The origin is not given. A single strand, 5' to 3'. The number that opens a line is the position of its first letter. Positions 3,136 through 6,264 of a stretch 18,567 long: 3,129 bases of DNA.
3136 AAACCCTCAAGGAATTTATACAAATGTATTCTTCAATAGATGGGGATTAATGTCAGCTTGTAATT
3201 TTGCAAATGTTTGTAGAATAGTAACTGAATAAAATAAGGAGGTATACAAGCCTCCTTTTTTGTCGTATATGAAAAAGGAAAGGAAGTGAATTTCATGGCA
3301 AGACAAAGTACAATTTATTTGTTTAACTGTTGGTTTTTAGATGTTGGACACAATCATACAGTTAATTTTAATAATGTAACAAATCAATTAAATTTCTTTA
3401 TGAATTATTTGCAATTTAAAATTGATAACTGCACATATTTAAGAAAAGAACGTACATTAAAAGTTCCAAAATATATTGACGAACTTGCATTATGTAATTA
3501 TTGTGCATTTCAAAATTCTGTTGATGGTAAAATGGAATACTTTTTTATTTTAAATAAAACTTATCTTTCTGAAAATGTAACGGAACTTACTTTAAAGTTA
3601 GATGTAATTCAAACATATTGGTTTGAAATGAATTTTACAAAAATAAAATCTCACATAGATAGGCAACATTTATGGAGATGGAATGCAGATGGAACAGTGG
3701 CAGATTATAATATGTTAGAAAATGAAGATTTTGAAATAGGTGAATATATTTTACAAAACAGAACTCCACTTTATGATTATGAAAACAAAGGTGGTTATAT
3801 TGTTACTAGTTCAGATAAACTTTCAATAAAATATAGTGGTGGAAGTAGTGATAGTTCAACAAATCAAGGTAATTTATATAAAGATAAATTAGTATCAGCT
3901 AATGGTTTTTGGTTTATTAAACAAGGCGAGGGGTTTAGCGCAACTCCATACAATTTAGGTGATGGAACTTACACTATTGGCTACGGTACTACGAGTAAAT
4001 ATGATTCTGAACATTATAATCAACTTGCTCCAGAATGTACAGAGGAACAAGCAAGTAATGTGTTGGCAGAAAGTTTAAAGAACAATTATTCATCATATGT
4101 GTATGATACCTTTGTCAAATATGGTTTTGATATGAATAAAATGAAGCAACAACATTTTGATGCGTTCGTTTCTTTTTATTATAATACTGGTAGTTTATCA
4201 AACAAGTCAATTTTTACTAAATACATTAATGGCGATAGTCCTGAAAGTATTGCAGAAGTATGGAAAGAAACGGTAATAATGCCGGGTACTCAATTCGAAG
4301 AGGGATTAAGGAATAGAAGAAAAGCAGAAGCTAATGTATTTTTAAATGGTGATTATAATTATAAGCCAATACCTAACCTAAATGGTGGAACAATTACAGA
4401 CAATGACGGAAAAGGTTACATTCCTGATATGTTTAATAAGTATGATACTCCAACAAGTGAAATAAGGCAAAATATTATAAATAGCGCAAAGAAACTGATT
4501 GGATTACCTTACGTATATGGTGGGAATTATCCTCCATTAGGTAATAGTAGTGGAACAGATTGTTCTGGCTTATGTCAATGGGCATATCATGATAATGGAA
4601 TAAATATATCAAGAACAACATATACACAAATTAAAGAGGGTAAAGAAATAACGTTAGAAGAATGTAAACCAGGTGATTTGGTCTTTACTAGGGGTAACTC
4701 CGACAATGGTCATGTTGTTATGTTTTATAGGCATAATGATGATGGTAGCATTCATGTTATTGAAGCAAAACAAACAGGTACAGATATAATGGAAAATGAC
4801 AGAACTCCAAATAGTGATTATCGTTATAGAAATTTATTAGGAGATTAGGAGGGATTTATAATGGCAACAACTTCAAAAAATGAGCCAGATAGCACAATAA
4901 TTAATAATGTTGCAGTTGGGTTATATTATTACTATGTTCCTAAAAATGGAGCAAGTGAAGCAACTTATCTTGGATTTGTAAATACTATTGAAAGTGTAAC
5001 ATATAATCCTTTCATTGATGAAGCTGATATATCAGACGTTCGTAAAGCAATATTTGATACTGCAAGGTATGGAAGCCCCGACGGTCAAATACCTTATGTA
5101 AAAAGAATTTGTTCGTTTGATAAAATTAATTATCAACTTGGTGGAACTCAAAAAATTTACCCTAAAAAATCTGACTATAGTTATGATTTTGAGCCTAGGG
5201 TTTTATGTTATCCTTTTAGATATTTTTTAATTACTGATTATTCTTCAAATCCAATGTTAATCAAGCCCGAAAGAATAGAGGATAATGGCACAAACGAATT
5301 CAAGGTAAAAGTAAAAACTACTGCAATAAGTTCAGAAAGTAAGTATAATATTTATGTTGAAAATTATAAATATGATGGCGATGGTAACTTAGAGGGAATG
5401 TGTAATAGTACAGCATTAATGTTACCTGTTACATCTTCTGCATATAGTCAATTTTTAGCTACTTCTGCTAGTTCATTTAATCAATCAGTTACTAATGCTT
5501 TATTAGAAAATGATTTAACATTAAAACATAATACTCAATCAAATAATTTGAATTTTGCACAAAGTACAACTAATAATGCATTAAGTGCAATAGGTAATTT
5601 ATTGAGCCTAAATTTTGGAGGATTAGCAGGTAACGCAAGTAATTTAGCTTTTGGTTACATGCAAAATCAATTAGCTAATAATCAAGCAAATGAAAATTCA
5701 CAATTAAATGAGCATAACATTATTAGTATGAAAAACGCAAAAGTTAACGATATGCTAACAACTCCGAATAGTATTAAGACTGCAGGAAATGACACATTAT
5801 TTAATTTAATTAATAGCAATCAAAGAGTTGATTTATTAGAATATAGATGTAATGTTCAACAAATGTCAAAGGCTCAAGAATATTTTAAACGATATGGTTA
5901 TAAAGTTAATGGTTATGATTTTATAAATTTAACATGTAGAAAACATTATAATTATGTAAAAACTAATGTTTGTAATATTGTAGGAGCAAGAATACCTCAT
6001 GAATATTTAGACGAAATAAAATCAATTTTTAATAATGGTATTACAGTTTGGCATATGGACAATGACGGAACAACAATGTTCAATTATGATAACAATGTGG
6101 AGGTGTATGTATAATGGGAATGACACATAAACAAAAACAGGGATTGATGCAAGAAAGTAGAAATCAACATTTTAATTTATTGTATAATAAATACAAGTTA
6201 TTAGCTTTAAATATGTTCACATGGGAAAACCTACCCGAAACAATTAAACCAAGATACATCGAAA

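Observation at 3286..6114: Tail-knob gene (phi29 gp9 homologue) split into two ORFs, with a lysozyme plus NlpC/P60 cassette fused to the N-terminal fragment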

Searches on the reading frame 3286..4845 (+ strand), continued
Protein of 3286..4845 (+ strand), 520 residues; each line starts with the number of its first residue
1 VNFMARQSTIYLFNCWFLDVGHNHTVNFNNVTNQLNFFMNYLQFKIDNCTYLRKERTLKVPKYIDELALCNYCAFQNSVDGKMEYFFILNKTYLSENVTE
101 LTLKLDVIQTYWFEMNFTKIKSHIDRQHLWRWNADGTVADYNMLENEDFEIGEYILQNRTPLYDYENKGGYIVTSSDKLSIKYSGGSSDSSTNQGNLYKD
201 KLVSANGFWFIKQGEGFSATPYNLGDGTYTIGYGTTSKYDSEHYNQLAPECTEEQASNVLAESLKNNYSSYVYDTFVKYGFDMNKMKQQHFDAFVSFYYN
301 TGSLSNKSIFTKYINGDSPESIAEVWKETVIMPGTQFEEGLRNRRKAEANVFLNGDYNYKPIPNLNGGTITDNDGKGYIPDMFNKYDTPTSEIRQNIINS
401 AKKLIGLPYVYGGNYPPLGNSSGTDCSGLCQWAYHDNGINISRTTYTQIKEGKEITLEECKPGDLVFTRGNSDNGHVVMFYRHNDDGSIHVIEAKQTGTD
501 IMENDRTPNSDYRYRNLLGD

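Call 41: fold_search(model_id=the predicted structure, library=pdb)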
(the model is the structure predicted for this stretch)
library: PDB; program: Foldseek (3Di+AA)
matches with E <= 10: 533; with E <= 0.001: 69
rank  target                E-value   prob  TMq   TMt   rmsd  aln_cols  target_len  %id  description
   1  5fb4_B                3.4e-07  1.00  0.20  0.20   6.2       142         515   27  Crystal structure of the bacteriophage phi29 tail knob protein gp9 truncation variant (released 2016-06-22)
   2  5fei_B                3.4e-07  1.00  0.22  0.22   8.5       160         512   24  Crystal structure of the bacteriophage phi29 tail knob protein gp9 truncation variant (released 2016-06-22)
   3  8auc_B                4.5e-07  1.00  0.22  0.23  25.6       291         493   17  Structure of peptidoglycan hydrolase Cg1735 from Corynebacterium glutamicum, trigonal crystal form (released 2023-01-18)
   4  3pbi                  6.7e-07  1.00  0.21  0.52   4.8       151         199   23  Structure of the peptidoglycan hydrolase RipB (Rv1478) from Mycobacterium tuberculosis at 1.6 resolution (released 2011-08-31)
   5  5fb4_A                7.4e-07  1.00  0.21  0.22   5.8       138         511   26  Crystal structure of the bacteriophage phi29 tail knob protein gp9 truncation variant (released 2016-06-22)
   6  5fb4_C                7.4e-07  1.00  0.20  0.20   6.2       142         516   27  Crystal structure of the bacteriophage phi29 tail knob protein gp9 truncation variant (released 2016-06-22)
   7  4fdy_A                1.1e-06  1.00  0.20  0.34  17.6       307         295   21  Crystal structure of a similar to lipoprotein, NLP/P60 family (SAV0400) from Staphylococcus aureus subsp. aureus Mu50  (released 2012-07-25)
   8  5fb5_B                1.2e-06  1.00  0.22  0.20   5.8       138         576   26  Crystal structure of the bacteriophage phi29 tail knob protein gp9 (released 2016-06-22)
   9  4q4g                  1.3e-06  1.00  0.21  0.50   5.1       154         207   21  Structure of the Resuscitation Promoting Factor Interacting protein RipA mutated at C383 (released 2014-09-10)
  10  2xiv                  1.6e-06  1.00  0.21  0.50   5.1       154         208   22  Structure of Rv1477, hypothetical invasion protein of Mycobacterium tuberculosis (released 2010-07-14)
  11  4hpe_D                1.9e-06  1.00  0.18  0.32  18.8       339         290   18  Crystal structure of a putative cell wall hydrolase (CD630_03720) from Clostridium difficile 630 at 2.38 A resolution (released 2012-11-28)
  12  5fei_A                2.1e-06  1.00  0.21  0.22   5.8       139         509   27  Crystal structure of the bacteriophage phi29 tail knob protein gp9 truncation variant (released 2016-06-22)
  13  4hpe_A                2.1e-06  1.00  0.18  0.32  17.8       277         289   22  Crystal structure of a putative cell wall hydrolase (CD630_03720) from Clostridium difficile 630 at 2.38 A resolution (released 2012-11-28)
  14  3s0q                  2.5e-06  1.00  0.21  0.50   7.3       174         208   21  Peptidase module of the peptidoglycan hydrolase RipA (Rv1477) from Mycobacterium tuberculosis, catalytic site mutant (Cy (released 2011-08-31)
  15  3i86_B                2.9e-06  1.00  0.20  0.71   4.2       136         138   21  Crystal structure of the P60 Domain from M. avium subspecies paratuberculosis antigen MAP1204 (released 2010-07-21)
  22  8er5_B                4.6e-06  1.00  0.18  0.69   2.7       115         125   30  Crystal Structure of NlpC/P60 domain from Clostridium innocuum NlpC/P60 domain-containing protein CI_01448. (released 2023-10-18)
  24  3i86_A                6.0e-06  1.00  0.21  0.74   3.2       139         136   22  Crystal structure of the P60 Domain from M. avium subspecies paratuberculosis antigen MAP1204 (released 2010-07-21)
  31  8er5_A                1.0e-05  1.00  0.18  0.68   2.7       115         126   30  Crystal Structure of NlpC/P60 domain from Clostridium innocuum NlpC/P60 domain-containing protein CI_01448. (released 2023-10-18)
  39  9ubf_B                1.4e-05  1.00  0.18  0.70   3.0       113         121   33  X-ray structure of Clostridioides difficile autolysin Acd33800 catalytic domain (released 2025-10-15)
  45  3h41                  2.3e-05  1.00  0.20  0.34   2.9       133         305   28  CRYSTAL STRUCTURE OF A NLPC/P60 FAMILY PROTEIN (BCE_2878) FROM BACILLUS CEREUS ATCC 10987 AT 1.79 A RESOLUTION (released 2009-05-05)
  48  9ubf_A                2.4e-05  1.00  0.17  0.67   3.3       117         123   32  X-ray structure of Clostridioides difficile autolysin Acd33800 catalytic domain (released 2025-10-15)
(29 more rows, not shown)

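Call 52: find_encoding_contigs(protein=P0001, flank=3000, max_places=1)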
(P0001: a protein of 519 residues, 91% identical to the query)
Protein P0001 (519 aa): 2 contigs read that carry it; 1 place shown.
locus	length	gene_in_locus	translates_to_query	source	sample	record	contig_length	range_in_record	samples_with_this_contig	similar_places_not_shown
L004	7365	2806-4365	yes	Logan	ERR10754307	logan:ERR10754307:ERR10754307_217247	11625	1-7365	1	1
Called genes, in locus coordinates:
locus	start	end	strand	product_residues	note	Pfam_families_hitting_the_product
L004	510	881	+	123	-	PF00436:SSB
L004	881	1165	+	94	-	-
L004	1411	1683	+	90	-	-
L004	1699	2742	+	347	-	PF25622:Phi29_MCP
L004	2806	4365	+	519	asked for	PF16838:Caud_tail_N (weak), PF00959:Phage_lysozyme, PF00877:NLPC_P60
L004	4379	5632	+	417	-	PF20934:phi29_gp9_C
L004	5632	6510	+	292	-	PF05352:Phage_connector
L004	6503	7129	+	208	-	-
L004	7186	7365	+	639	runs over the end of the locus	-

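Call 53: find_encoding_contigs(protein=P0064, flank=3000, max_places=1)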
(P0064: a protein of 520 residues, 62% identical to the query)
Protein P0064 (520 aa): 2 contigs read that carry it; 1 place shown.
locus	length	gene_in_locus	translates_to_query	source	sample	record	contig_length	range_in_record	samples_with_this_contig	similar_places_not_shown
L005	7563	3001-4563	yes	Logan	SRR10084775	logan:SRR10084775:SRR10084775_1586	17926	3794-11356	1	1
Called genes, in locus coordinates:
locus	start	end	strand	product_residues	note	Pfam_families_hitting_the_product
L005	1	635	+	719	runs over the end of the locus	PF03175:DNA_pol_B_2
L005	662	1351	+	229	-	PF07508:Recombinase (weak)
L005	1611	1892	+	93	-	-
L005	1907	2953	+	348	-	PF25622:Phi29_MCP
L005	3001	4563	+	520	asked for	PF16838:Caud_tail_N (weak), PF00959:Phage_lysozyme, PF00877:NLPC_P60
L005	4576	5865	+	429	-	PF20934:phi29_gp9_C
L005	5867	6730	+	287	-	PF05352:Phage_connector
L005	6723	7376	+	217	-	-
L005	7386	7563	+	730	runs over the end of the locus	PF05048:NosD (weak)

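Call 54: find_encoding_contigs(protein=P0008, flank=3000, max_places=1)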
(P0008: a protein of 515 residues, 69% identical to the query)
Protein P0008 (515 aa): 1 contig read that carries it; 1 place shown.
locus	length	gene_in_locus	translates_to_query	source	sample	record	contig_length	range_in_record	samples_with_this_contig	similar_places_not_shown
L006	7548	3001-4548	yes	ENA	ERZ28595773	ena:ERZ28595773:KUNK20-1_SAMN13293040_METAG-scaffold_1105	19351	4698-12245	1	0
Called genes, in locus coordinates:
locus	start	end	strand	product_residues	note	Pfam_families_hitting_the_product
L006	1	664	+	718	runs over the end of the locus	PF03175:DNA_pol_B_2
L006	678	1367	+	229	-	PF07508:Recombinase (weak)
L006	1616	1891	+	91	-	-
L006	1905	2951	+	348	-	PF25622:Phi29_MCP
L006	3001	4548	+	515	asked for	PF16838:Caud_tail_N, PF00959:Phage_lysozyme, PF00877:NLPC_P60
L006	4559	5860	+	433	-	PF20934:phi29_gp9_C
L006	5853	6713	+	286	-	PF05352:Phage_connector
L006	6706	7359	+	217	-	-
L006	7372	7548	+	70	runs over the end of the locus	-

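Call 55: find_encoding_contigs(protein=P0079, flank=3000, max_places=1)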
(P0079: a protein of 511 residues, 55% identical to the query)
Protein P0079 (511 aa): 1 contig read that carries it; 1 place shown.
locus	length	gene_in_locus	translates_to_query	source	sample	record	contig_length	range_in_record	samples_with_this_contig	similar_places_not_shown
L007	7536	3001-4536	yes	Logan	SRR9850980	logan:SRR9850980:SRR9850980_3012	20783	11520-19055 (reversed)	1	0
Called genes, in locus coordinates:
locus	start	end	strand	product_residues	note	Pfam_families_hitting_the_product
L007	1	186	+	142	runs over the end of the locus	-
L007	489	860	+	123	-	PF00436:SSB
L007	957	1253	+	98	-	-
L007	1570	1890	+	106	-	-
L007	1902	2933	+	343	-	PF25622:Phi29_MCP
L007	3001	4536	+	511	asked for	PF16838:Caud_tail_N, PF00959:Phage_lysozyme, PF00877:NLPC_P60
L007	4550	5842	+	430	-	PF20934:phi29_gp9_C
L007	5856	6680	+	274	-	PF05352:Phage_connector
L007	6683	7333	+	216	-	-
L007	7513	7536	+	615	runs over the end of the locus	-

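Call 62: search_protein_families(library=phrogs, proteins=[window:3295-4845:+], max_evalue=0.001)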
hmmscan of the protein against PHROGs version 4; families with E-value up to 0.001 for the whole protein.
window:3295-4845:+ (517 aa): 14 families
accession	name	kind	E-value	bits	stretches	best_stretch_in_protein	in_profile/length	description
phrog_16615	-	other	2.2e-59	202.6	1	6-423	4-424/529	peptidase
phrog_2248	-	tail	1.9e-25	90.6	1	18-213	17-212/590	tail protein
phrog_7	-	lysis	5.8e-23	81.9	1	200-362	554-709/873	endolysin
phrog_329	-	tail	9.5e-22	78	1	387-503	531-641/949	minor tail protein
phrog_12508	-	unknown function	1e-17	65.6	1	367-495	116-236/260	-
phrog_400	-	tail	3.8e-15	56.8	1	388-495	529-628/654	tail protein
phrog_2810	-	head and packaging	8e-13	48.5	1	393-496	512-601/952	virion structural protein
phrog_25111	-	tail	1e-12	48.9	1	389-473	210-290/333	tail protein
phrog_20677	-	unknown function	6.6e-09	35.6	1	370-481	406-525/631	-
phrog_3617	-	unknown function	1e-06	29.2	1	204-349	259-403/405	-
phrog_6654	-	unknown function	3.3e-06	27.6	1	392-476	20-98/428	-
phrog_7910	-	lysis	3.4e-06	28.5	1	280-352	22-94/96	endolysin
phrog_10457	-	lysis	3e-05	25.1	1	281-350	25-94/95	endolysin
phrog_33083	-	lysis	0.00013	21.8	1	203-356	6-147/456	endolysin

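Call 69: search_protein_families(library=phrogs, proteins=[L002:3313-4899:+, L002:4904-6100:+, L003:3223-4755:+, L003:4760-5998:+], max_evalue=0.00001)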
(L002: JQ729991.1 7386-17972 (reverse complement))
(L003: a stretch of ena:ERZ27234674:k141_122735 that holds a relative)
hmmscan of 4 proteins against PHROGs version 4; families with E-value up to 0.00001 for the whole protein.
L002:3313-4899:+ (529 aa): 23 families
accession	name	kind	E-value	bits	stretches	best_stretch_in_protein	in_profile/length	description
phrog_16615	-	other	0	1102.1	1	1-529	1-529/529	peptidase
phrog_1067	-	head and packaging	2.2e-35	123.4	1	137-523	527-869/991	minor head protein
phrog_7767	-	other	1.2e-26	94.6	1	415-520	17-122/194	metallo-endopeptidase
phrog_6700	-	lysis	1.7e-24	85.9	1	417-515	2624-2722/2898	endolysin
phrog_2248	-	tail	1.4e-22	81.1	1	6-153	9-150/590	tail protein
phrog_10030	-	tail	2.9e-21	75.6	1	392-524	1889-2029/2105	tail length tape measure protein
phrog_14988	-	other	4.8e-19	70.1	1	412-514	26-136/272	peptidase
phrog_28394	-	unknown function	4.7e-18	66.4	1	396-514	182-297/303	-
phrog_28672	-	other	1.4e-17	64.4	1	394-507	264-376/397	metallo-endopeptidase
phrog_37190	-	other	3.7e-17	63.6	1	411-514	133-235/244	peptidase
phrog_21656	-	other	4e-16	59.2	1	387-513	598-739/1022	peptidase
phrog_3578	-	lysis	1.2e-14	55.6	1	378-522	187-361/405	endolysin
phrog_8537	-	unknown function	3.7e-14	53.8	1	416-517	14-118/384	-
phrog_36429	-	unknown function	2.3e-13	49.7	1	418-522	129-238/1159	-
phrog_4070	-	tail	6.1e-13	48.8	1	414-518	620-728/989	tail length tape measure protein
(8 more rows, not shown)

L002:4904-6100:+ (399 aa): 3 families
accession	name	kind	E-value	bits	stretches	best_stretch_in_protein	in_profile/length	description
phrog_16740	-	tail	3e-250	831.3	1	1-399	1-399/399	tail protein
phrog_2248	-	tail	7e-26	92.1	1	99-384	274-576/590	tail protein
phrog_9205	-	unknown function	2.3e-08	33.2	1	253-383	1005-1132/1144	-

L003:3223-4755:+ (511 aa): 11 families
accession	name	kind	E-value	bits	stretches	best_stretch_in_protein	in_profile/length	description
phrog_16615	-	other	5.8e-64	217.8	1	7-375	5-379/529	peptidase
phrog_329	-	tail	2e-22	80.3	1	342-497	486-639/949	minor tail protein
phrog_2248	-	tail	4.1e-22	79.6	1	4-198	5-201/590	tail protein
phrog_7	-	lysis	1.9e-21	76.9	1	179-352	545-701/873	endolysin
phrog_400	-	tail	3.4e-19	70.2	1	176-491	354-628/654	tail protein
phrog_12508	-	unknown function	4.3e-16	60.2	1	386-483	140-232/260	-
phrog_2810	-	head and packaging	2.9e-12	46.7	1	367-499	491-608/952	virion structural protein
phrog_25111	-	tail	7.4e-09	36.2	1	387-482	213-306/333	tail protein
phrog_7910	-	lysis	2.6e-06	28.9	1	275-345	22-90/96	endolysin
phrog_10457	-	lysis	3.3e-06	28.2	1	277-347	26-94/95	endolysin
phrog_1015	-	tail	4.2e-06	26.6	1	382-497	643-774/795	tail protein with lysin activity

L003:4760-5998:+ (413 aa): 2 families
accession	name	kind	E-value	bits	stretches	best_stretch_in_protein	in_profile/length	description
phrog_16740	-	tail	8.9e-77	260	1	10-411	13-398/399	tail protein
phrog_2248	-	tail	3.8e-30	106.1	1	14-408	195-583/590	tail protein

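Call 82: fold_search(model_id=the predicted structure, library=viral)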
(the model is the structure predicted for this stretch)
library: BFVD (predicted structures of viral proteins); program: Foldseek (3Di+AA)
matches with E <= 10: 569; with E <= 0.001: 47
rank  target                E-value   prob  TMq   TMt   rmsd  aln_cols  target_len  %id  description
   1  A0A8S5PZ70            2.8e-71  1.00  0.41  0.42  20.4       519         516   67  Lysozyme [Podoviridae sp. ctack17]
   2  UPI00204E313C         5.9e-11  1.00  0.21  0.21  28.6       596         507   14  (no name look-up for this kind of identifier)
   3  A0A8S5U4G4            3.0e-09  1.00  0.23  0.17  32.2       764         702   13  Major tail protein [Podoviridae sp. ctIyI17]
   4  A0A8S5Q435            3.3e-09  1.00  0.21  0.16   1.9       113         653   31  Major tail protein [Podoviridae sp. ctza028]
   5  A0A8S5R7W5            1.2e-08  1.00  0.21  0.19   1.6       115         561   29  Major tail protein [virus sp. ctxZT69]
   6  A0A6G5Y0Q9            2.4e-08  1.00  0.20  0.19  28.2       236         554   15  (no name in the UniProt tables at hand)
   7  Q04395                3.5e-08  1.00  0.22  0.19   6.1       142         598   26  Tail knob protein gp9 [Bacillus phage Nf]
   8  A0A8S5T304            5.5e-08  1.00  0.20  0.20   1.6       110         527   26  Major tail protein [Podoviridae sp. ctpVv1]
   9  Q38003                5.8e-08  1.00  0.22  0.48  11.5       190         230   18  Tail protein [Streptococcus phage Cp-1]
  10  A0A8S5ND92            7.2e-08  1.00  0.21  0.15   2.6       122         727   37  Major tail protein [Podoviridae sp. ctTZV6]
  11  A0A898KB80            1.1e-07  1.00  0.21  0.38   4.3       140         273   31  (no name in the UniProt tables at hand)
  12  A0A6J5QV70            1.1e-07  1.00  0.22  0.51   3.1       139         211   34  Endopeptidase, NLPC/P60 domain containing protein [uncultured Caudovirales phage]
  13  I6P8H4                2.0e-07  1.00  0.23  0.17  16.5       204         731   20  (no name in the UniProt tables at hand)
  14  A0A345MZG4            5.8e-07  1.00  0.20  0.20   1.9       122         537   26  (no name in the UniProt tables at hand)
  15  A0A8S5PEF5            6.5e-07  1.00  0.20  0.21   1.8       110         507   25  Major tail protein [Podoviridae sp. ctfAL26]
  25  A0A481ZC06            7.8e-06  1.00  0.20  0.37   4.2       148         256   22  NlpC/P60 family protein [Pithovirus LCPAC404]
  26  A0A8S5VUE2            8.7e-06  1.00  0.20  0.54   3.5       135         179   28  NlpC/P60 family [Tectiviridae sp.]
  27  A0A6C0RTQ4            1.1e-05  1.00  0.17  0.74   3.0       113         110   39  NlpC/P60 domain-containing protein [Streptomyces phage JXY1]
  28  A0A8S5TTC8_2          2.1e-05  1.00  0.22  0.08   3.2       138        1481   29  NlpC/P60 family [Siphoviridae sp. ct5jB2]
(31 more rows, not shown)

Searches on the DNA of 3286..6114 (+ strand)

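Call 5: search_dna_similar(query=window:3286-6114:+, collection=phages, mode=near, max_rows=30)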
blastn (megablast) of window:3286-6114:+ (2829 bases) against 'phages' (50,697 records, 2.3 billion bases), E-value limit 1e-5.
No match.
